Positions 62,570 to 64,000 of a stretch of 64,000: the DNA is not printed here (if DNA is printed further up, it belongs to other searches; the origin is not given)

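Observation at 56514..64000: Phosphonate biosynthesis locus with no visible aminotransferase/dehydrogenase step, flanked by AP-superfamily, rSAM/SPASM and sulfatase genes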

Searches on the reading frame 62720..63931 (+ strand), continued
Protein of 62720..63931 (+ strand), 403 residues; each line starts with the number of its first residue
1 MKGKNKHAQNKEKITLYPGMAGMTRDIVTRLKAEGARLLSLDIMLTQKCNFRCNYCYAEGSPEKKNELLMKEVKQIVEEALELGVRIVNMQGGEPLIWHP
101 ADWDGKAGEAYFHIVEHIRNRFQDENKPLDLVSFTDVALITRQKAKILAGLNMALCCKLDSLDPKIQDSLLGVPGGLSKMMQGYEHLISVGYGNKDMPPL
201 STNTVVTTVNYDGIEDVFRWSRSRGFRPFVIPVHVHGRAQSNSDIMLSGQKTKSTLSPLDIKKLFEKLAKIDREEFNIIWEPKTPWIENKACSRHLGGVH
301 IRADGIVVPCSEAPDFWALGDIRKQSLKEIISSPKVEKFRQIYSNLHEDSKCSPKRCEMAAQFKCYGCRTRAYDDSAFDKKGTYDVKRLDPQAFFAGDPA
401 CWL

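Call 46: fold_search(model_id=the predicted structure, library=pdb)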
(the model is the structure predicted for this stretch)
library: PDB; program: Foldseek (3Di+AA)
matches with E <= 10: 1682; with E <= 0.001: 111
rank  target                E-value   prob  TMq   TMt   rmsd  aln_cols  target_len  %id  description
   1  6efn                  5.7e-14  1.00  0.54  0.57   4.2       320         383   21  Structure of a RiPP maturase, SkfB (released 2018-10-24)
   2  4k39_A                6.9e-14  1.00  0.60  0.67   5.5       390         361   20  Native anSMEcpe with bound AdoMet and Cp18Cys peptide (released 2013-05-08)
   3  4k38_A                9.2e-14  1.00  0.61  0.66   5.5       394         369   20  Native anSMEcpe with bound AdoMet and Kp18Cys peptide (released 2013-05-08)
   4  4k37_A                1.2e-13  1.00  0.61  0.67   5.4       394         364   19  Native anSMEcpe with bound AdoMet (released 2013-05-08)
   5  4k36_A                3.2e-13  1.00  0.61  0.64   5.8       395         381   20  His6 tagged anSMEcpe with bound AdoMet (released 2013-05-08)
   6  4k37_B                4.8e-13  1.00  0.60  0.65   5.5       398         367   19  Native anSMEcpe with bound AdoMet (released 2013-05-08)
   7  4k38_B                7.3e-13  1.00  0.60  0.65   6.3       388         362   20  Native anSMEcpe with bound AdoMet and Kp18Cys peptide (released 2013-05-08)
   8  4k36_B                9.2e-13  1.00  0.60  0.66   5.5       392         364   20  His6 tagged anSMEcpe with bound AdoMet (released 2013-05-08)
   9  4k39_B                1.6e-12  1.00  0.59  0.66   5.9       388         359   19  Native anSMEcpe with bound AdoMet and Cp18Cys peptide (released 2013-05-08)
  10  5v1s_A                1.7e-12  1.00  0.62  0.59   5.8       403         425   19  Crystal structure of Streptococcus suis SuiB bound to S-adenosylmethionine (released 2017-08-30)
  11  5why_A                2.7e-12  1.00  0.60  0.58   8.8       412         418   17  Structural Insights into Thioether Bond Formation in the Biosynthesis of Sactipeptides (released 2017-07-26)
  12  5why_B                3.4e-12  1.00  0.60  0.58   8.1       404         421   16  Structural Insights into Thioether Bond Formation in the Biosynthesis of Sactipeptides (released 2017-07-26)
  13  5v1t_A                4.3e-12  1.00  0.63  0.58   5.6       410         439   18  Crystal structure of Streptococcus suis SuiB bound to precursor peptide SuiA (released 2017-08-30)
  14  8vpo                  4.8e-12  1.00  0.57  0.52   5.9       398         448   14  X-Ray Crystal Structure of TigE from Paramaledivibacter caminithermalis (released 2024-02-07)
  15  5v1q_A                8.2e-12  1.00  0.61  0.57   6.0       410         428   18  Crystal structure of Streptococcus suis SuiB (released 2017-08-30)
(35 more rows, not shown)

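Call 55: search_protein_families(library=pfam, alignment_id=A4, max_evalue=0.00001)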
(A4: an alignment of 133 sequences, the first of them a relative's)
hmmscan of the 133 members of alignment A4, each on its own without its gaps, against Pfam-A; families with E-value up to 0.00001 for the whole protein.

A. member 1, L014:9112-9984:+ (291 aa): 1 family
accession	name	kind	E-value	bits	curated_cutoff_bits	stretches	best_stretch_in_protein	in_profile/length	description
PF00892.27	EamA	-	5.6e-23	82.2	28.2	2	153-288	3-134/135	EamA-like transporter family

B. families by the number of members that match (of 133 scanned): 105 families (the first 25 are shown)
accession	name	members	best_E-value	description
PF04055.27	Radical_SAM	18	8.2e-26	Radical SAM superfamily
PF13186.11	SPASM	13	5.9e-11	Iron-sulfur cluster-binding domain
PF12804.13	NTP_transf_3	11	1.4e-14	MobA-like NTP transferase domain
PF13714.12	PEP_mutase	10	9.5e-62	Phosphoenolpyruvate phosphomutase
PF02775.26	TPP_enzyme_C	9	3.8e-21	Thiamine pyrophosphate enzyme, C-terminal TPP binding domain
PF01467.32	CTP_transf_like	7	1.7e-17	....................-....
PF00483.29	NTP_transferase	7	3.1e-13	Nucleotidyl transferase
PF13353.11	Fer4_12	7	5.2e-07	4Fe-4S single cluster domain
PF00892.27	EamA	6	1.8e-25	EamA-like transporter family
PF08241.18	Methyltransf_11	6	1.1e-20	Methyltransferase domain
PF13489.12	Methyltransf_23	6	2.8e-19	Methyltransferase domain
PF08242.18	Methyltransf_12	6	4.6e-17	Methyltransferase domain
PF04991.19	LicD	5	4.4e-35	LicD family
PF02310.24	B12-binding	5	3.6e-24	B12 binding domain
PF13649.12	Methyltransf_25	5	2.4e-19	Methyltransferase domain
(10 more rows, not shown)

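Call 60: search_protein_families(library=ncbifam, proteins=[L001:14226-15218:+], max_evalue=1e-10)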
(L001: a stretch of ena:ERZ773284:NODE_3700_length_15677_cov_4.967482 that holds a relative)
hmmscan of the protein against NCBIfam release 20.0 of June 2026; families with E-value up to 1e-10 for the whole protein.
L001:14226-15218:+ (330 aa): 22 families
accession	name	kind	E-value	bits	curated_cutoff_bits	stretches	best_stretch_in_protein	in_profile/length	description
TIGR04180.1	EDH_00030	hypoth_equivalog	4.7e-127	423.1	475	1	9-303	1-296/297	NAD-dependent 4,6-dehydratase LegB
TIGR01181.1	dTDP_gluc_dehyt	equivalog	6.1e-48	163.5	365.1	1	8-324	1-319/321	dTDP-glucose 4,6-dehydratase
TIGR02622.1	CDP_4_6_dhtase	equivalog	4.4e-36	124.7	278.45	1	4-320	2-334/352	CDP-glucose 4,6-dehydratase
TIGR01179.1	galE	equivalog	6.9e-35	120.4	262.3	1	8-188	1-181/332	UDP-glucose 4-epimerase GalE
NF011728.1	PRK15181.1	equivalog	5.7e-30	104.5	760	1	6-320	15-342/348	Vi polysaccharide biosynthesis UDP-N-acetylglucosaminuronic acid C-4 epimerase TviC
TIGR03466.1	HpnA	hypoth_equivalog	5.9e-29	101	367.65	1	8-278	2-259/327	hopanoid-associated sugar epimerase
TIGR01472.1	gmd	equivalog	2.7e-28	99.2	415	1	7-310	1-332/342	GDP-mannose 4,6-dehydratase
NF047922.1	GDPFucSynFcl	equivalog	4e-25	88.9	500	1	7-320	3-305/308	GDP-L-fucose synthase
NF042423.1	oxyalk_red_Shew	equivalog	7.8e-24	84.3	580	1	5-234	7-223/331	2-alkyl-3-oxoalkanoate reductase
NF008872.0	PRK11908.1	equivalog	2.2e-21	76.3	294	1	7-324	2-343/349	bifunctional UDP-4-keto-pentose/UDP-xylose synthase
NF007582.0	PRK10217.1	equivalog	3.4e-21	75.7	698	1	7-250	2-257/355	dTDP-glucose 4,6-dehydratase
NF007490.0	PRK10084.1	subfamily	4.4e-21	75.3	649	1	8-320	2-338/361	dTDP-glucose 4,6-dehydratase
NF007956.0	PRK10675.1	subfamily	2e-20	73.2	394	1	8-188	2-185/338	UDP-glucose 4-epimerase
NF042422.1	oxyalk_red_OleD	equivalog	5.5e-20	72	580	1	8-257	2-244/329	2-alkyl-3-oxoalkanoate reductase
NF052578.1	StrlDmthSdmBMthl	equivalog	8.1e-20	71.8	600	1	9-265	3-247/328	sterol demethylase protein SdmB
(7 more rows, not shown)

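Call 61: search_protein_families(library=pfam, proteins=[L022:7105-8103:+, L022:8589-9272:+, L023:4-1824:+, L023:9123-10028:+, L026:3912-6293:+, L026:6277-8160:+, L026:16132-17043:+, L026:16998-18038:+, L016:11170-13152:+, L016:13879-15750:+], max_evalue=0.001)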
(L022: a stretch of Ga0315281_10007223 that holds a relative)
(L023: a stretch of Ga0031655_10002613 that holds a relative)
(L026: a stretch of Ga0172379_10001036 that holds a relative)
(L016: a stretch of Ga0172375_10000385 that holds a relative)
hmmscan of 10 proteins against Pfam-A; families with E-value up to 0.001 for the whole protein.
L022:7105-8103:+ (333 aa): 2 families
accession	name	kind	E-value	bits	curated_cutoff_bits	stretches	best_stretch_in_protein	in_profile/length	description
PF00586.29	AIRS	-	1.3e-24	87.2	24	1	32-143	1-111/112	AIR synthase related protein, N-terminal domain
PF02769.27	AIRS_C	-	7.3e-07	29.9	23.1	1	156-300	2-148/156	AIR synthase related protein, C-terminal domain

L022:8589-9272:+ (228 aa): 1 family
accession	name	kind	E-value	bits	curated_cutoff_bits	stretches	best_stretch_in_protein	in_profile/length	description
PF00814.31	TsaD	-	3.1e-24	86.5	24.8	1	30-147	25-148/264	tRNA N6-adenosine threonylcarbamoyltransferase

L023:4-1824:+ (607 aa): 2 families
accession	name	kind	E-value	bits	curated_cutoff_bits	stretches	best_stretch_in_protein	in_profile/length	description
PF02540.23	NAD_synthase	-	7.1e-26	91.3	21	1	292-459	6-167/242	NAD synthase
PF00795.27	CN_hydrolase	-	7.7e-13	48.8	23.2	1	2-232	42-255/256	Carbon-nitrogen hydrolase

L023:9123-10028:+ (302 aa): 1 family
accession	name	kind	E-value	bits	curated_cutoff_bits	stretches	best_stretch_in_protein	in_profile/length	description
PF04072.20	LCM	-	1.2e-47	162.7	22.3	1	11-193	2-186/187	Leucine carboxyl methyltransferase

L026:3912-6293:+ (794 aa): 2 families
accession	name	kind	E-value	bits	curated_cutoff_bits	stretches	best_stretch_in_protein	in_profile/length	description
PF10131.15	PTPS_related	-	8.6e-05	21.6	26.4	1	78-207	9-140/621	6-pyruvoyl-tetrahydropterin synthase related domain; membrane protein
PF09586.16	YfhO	-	0.00019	20.4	28.5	0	735-776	785-825/835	Bacterial membrane protein YfhO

L026:6277-8160:+ (628 aa): 1 family
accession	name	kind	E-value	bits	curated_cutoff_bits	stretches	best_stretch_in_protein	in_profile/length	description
PF02366.24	PMT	-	5.5e-05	23.3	22.7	1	181-294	83-201/245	Dolichyl-phosphate-mannose-protein mannosyltransferase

L026:16132-17043:+ (304 aa): 10 families
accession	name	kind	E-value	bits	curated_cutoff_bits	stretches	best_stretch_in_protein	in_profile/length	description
PF13649.12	Methyltransf_25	-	2.4e-19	70.3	27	1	65-160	1-97/97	Methyltransferase domain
PF08241.18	Methyltransf_11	-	2e-16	60.8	21.2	1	66-164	1-95/95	Methyltransferase domain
PF13847.12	Methyltransf_31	-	1.6e-15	57.5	27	1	63-168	5-113/145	Methyltransferase domain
PF08242.18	Methyltransf_12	-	3.9e-14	53.6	30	1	66-162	1-98/98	Methyltransferase domain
PF13489.12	Methyltransf_23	-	2.2e-11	44.2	27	1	53-164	14-116/164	Methyltransferase domain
PF01209.24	Ubie_methyltran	-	1.1e-09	38.4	20.1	1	49-163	36-150/233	ubiE/COQ5 methyltransferase family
PF02353.26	CMAS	-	5.7e-08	32.8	27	1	63-166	64-166/273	Mycolic acid cyclopropane synthetase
PF05891.18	Methyltransf_PK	-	0.00011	22.3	27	1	51-166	45-161/218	AdoMet dependent proline di-methyltransferase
PF06325.19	PrmA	-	0.00019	21.5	22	1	62-140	162-239/296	Ribosomal protein L11 methyltransferase (PrmA)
PF05175.20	MTS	-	0.00054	20.1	23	0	58-164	29-138/170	Methyltransferase small domain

L026:16998-18038:+ (347 aa): 1 family
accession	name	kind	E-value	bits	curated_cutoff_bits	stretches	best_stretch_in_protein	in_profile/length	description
PF01522.26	Polysacc_deac_1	-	5.2e-22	78.6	23.1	2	226-301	48-122/124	Polysaccharide deacetylase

L016:11170-13152:+ (661 aa): 0 families

L016:13879-15750:+ (624 aa): 4 families
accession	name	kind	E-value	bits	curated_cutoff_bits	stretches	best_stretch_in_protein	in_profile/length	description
PF13419.12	HAD_2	-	1.2e-19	71.6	23.8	1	5-182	1-177/178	Haloacid dehalogenase-like hydrolase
PF00702.32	Hydrolase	-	2.5e-14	54.5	26.4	1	2-177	1-191/191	haloacid dehalogenase-like hydrolase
PF12710.13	HAD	-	3.4e-06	28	27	1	5-173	1-188/189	haloacid dehalogenase-like hydrolase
PF13469.12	Sulfotransfer_3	-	0.00031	21.5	27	0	236-471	3-215/216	Sulfotransferase family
